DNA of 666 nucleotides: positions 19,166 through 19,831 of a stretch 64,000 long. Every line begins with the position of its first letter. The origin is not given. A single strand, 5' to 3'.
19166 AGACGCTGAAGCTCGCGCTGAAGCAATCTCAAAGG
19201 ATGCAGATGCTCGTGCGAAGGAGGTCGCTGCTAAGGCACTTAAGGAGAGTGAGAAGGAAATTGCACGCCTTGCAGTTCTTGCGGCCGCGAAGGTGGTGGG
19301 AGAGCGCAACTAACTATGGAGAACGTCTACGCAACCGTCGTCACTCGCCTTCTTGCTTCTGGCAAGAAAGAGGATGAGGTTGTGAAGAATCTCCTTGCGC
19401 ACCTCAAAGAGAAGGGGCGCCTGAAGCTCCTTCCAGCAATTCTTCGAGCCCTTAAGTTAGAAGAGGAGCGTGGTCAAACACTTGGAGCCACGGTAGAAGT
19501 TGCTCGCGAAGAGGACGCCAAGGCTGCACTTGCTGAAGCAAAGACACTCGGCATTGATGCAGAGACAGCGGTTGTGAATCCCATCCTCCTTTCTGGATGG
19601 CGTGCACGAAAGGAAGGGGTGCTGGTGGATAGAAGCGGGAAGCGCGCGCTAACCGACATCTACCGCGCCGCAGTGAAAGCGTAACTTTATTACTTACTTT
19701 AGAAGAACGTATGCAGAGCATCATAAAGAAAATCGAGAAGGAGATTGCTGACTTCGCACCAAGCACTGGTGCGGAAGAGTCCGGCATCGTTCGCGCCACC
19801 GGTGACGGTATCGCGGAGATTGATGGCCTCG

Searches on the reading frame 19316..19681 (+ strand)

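Call 4: search_protein_families(library=pfam, proteins=[window:19316-19681:+], max_evalue=1)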
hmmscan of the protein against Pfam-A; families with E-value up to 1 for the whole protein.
window:19316-19681:+ (122 aa): 1 family
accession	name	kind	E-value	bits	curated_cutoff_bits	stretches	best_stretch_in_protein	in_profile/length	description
PF00213.23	OSCP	-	5.7e-05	23.7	22.3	1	9-115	57-168/172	ATP synthase delta (OSCP) subunit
